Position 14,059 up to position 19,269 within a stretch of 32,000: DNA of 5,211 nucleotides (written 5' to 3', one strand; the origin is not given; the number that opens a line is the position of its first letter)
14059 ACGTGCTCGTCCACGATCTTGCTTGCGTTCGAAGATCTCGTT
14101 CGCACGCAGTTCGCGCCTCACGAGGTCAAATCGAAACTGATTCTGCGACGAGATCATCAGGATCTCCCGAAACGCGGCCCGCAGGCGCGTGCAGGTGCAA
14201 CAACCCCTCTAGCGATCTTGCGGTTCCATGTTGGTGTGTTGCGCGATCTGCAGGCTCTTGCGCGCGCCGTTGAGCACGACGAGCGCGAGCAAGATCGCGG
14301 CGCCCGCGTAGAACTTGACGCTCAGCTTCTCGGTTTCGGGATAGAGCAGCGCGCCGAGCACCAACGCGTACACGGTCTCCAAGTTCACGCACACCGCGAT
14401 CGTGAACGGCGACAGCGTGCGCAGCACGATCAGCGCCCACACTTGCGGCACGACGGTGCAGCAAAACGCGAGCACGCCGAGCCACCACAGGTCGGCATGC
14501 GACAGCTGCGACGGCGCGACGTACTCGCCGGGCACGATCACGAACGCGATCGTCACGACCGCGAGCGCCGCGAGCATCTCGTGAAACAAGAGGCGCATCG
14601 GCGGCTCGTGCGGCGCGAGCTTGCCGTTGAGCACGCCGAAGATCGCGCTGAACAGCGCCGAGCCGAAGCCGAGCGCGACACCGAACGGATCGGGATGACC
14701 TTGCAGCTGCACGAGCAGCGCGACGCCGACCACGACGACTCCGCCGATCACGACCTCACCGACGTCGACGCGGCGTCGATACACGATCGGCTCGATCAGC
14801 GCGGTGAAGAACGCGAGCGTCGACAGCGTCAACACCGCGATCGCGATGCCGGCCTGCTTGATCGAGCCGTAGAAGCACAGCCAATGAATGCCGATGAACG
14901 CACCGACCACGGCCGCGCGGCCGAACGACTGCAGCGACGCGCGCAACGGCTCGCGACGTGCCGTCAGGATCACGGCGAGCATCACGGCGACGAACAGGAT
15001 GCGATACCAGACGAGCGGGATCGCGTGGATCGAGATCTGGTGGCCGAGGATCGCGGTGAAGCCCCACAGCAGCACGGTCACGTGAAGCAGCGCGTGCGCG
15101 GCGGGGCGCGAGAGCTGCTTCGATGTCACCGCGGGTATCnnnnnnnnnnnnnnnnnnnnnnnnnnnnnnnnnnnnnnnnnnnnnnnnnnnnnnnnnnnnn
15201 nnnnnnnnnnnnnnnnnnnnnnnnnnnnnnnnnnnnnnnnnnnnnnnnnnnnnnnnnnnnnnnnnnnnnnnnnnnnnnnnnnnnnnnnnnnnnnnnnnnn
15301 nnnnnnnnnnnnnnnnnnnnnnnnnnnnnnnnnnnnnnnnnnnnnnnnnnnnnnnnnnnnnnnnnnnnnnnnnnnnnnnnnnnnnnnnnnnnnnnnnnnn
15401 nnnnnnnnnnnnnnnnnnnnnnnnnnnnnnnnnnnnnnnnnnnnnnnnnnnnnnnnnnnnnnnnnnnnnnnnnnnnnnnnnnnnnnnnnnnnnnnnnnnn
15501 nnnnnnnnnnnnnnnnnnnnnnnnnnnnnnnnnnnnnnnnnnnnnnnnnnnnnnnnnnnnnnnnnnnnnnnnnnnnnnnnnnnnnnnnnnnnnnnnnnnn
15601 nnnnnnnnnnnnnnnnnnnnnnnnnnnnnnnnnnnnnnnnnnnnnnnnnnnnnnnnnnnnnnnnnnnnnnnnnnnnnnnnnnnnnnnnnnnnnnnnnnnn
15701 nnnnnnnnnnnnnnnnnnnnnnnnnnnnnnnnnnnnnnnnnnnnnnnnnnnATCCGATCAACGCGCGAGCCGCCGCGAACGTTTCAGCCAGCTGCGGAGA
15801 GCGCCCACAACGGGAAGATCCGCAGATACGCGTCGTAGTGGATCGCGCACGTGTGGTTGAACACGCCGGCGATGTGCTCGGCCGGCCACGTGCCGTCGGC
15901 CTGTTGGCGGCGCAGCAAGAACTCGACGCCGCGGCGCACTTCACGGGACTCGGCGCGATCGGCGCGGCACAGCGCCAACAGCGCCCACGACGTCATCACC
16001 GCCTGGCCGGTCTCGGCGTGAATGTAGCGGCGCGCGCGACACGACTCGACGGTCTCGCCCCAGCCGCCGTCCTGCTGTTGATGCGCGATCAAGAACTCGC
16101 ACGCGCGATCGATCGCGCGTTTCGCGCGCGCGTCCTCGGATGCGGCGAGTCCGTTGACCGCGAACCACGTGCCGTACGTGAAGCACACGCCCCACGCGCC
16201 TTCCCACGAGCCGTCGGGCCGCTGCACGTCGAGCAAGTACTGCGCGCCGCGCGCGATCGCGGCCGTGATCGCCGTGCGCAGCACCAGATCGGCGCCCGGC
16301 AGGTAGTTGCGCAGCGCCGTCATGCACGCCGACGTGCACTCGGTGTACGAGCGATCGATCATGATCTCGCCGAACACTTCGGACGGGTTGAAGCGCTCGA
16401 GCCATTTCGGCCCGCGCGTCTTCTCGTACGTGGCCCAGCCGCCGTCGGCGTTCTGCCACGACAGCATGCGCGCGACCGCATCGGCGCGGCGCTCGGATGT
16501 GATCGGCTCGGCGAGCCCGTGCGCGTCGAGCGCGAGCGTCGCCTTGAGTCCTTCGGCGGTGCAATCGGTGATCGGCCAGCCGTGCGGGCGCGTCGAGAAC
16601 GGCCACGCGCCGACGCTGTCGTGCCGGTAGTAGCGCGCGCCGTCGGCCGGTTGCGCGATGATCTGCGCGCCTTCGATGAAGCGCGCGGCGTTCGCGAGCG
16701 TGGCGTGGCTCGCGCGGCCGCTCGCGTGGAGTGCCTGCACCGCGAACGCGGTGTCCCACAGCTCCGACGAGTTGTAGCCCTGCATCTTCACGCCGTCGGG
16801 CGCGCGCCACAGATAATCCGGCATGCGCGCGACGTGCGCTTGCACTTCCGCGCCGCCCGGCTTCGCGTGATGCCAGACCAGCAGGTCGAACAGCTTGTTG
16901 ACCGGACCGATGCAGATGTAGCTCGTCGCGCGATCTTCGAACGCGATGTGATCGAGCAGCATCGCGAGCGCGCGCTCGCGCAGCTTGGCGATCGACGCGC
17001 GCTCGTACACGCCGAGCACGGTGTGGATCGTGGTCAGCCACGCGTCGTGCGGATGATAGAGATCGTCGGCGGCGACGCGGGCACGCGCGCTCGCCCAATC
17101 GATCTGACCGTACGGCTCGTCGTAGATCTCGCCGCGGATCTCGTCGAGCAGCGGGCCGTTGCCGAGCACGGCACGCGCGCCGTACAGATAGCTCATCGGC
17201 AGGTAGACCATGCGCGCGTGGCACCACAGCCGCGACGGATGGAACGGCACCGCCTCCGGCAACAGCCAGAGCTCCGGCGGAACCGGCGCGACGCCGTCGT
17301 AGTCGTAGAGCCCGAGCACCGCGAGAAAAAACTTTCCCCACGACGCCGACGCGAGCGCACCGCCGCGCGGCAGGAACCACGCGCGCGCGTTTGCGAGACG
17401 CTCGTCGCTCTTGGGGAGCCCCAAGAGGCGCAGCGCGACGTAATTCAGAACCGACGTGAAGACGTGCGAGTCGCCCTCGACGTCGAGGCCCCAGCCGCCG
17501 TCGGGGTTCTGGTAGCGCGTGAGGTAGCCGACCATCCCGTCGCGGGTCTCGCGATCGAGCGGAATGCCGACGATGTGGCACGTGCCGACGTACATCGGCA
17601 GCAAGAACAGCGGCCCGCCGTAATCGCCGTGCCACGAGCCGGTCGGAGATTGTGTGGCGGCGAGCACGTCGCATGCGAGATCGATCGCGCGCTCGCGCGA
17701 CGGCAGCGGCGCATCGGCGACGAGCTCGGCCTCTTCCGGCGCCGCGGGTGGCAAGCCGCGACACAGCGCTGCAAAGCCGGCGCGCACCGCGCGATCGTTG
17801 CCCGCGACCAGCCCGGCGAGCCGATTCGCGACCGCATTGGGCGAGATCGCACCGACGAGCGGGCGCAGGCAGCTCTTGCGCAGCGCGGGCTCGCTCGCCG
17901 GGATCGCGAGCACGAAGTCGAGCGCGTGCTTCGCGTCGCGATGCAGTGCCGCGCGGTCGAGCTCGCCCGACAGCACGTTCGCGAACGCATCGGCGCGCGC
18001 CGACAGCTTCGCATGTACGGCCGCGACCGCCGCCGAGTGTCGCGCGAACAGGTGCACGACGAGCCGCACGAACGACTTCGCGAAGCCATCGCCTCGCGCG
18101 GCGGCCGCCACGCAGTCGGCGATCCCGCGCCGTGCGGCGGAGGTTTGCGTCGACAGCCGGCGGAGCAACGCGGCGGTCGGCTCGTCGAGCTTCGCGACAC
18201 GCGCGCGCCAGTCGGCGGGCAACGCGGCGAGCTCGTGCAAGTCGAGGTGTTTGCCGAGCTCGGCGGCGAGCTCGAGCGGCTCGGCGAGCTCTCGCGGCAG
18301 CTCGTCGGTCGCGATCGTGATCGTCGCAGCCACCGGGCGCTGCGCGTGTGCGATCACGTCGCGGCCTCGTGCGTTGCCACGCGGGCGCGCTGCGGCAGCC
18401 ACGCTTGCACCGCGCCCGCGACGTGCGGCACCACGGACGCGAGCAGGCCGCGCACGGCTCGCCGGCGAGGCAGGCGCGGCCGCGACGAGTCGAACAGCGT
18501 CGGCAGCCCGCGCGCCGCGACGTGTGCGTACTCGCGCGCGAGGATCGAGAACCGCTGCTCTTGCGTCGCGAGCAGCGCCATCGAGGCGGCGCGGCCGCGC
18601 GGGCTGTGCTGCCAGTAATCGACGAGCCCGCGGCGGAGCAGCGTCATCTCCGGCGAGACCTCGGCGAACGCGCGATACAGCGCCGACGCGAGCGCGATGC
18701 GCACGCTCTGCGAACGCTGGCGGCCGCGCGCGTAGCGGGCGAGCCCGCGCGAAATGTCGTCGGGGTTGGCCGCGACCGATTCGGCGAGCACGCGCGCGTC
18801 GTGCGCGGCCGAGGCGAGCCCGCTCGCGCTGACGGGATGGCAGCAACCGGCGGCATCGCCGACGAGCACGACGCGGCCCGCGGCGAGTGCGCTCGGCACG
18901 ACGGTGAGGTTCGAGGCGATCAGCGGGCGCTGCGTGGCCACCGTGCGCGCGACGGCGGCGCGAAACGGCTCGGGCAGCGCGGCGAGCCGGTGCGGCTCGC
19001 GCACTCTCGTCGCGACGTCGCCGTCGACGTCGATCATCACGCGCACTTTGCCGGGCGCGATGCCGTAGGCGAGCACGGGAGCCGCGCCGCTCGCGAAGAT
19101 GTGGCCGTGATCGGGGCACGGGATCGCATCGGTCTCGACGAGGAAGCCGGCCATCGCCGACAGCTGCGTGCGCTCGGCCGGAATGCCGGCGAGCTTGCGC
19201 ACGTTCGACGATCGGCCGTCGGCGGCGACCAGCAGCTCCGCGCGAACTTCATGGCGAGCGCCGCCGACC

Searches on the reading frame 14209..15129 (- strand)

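Call 85: search_protein_families(library=pfam, proteins=[window:14209-15129:-], max_evalue=0.0001)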
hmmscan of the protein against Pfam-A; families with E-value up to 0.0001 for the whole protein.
window:14209-15129:- (306 aa): 1 family
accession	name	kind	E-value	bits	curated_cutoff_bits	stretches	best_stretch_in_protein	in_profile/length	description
PF00892.27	EamA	-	5.1e-21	75.8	28.2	2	149-286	2-132/135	EamA-like transporter family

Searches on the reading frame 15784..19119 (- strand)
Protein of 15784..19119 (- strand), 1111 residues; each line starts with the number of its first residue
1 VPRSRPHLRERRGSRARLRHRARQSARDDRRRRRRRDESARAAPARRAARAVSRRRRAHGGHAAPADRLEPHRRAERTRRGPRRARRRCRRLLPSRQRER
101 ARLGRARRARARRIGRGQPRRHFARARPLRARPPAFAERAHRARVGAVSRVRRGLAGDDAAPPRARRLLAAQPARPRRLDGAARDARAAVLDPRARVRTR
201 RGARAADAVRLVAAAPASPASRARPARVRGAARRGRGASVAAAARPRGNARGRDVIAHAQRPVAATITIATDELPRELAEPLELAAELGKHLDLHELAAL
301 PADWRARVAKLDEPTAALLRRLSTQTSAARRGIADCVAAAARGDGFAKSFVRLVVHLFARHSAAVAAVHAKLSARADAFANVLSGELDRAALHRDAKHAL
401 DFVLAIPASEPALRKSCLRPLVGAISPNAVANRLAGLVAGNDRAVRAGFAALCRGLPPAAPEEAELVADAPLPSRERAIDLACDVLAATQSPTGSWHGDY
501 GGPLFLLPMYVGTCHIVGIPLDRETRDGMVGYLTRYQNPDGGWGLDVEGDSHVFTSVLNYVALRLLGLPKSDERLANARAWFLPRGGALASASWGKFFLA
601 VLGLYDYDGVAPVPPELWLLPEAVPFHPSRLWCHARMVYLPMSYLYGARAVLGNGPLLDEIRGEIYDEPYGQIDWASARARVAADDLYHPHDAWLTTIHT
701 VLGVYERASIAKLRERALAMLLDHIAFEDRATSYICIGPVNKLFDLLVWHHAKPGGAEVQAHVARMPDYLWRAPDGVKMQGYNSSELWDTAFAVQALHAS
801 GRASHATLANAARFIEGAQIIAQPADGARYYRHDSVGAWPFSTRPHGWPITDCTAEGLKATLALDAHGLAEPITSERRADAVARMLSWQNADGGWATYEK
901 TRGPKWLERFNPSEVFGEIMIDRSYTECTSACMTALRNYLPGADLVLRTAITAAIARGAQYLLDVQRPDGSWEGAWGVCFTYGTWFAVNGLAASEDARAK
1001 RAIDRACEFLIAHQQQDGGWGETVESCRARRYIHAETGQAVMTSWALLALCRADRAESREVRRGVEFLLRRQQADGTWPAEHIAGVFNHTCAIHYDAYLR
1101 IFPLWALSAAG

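Call 85: search_protein_families(library=pfam, proteins=[window:15784-19119:-], max_evalue=0.0001)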
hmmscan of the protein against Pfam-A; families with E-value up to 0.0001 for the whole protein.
window:15784-19119:- (1111 aa): 4 families
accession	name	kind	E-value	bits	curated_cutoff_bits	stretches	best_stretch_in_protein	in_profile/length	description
PF13243.12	SQHop_cyclase_C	-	1.6e-62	211.8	26.1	1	785-1108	2-315/319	Squalene-hopene cyclase C-terminal domain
PF13249.12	SQHop_cyclase_N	-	5.7e-54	183.7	26.2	1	479-725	1-239/291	Squalene-hopene cyclase N-terminal domain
PF00432.27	Prenyltrans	-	2.8e-06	27.4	26.5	0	872-1074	46-211/304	Prenyltransferase alpha-alpha toroid domain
PF07678.20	TED_complement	-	4.2e-06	26.5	22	0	949-1071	59-189/312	A-macroglobulin TED domain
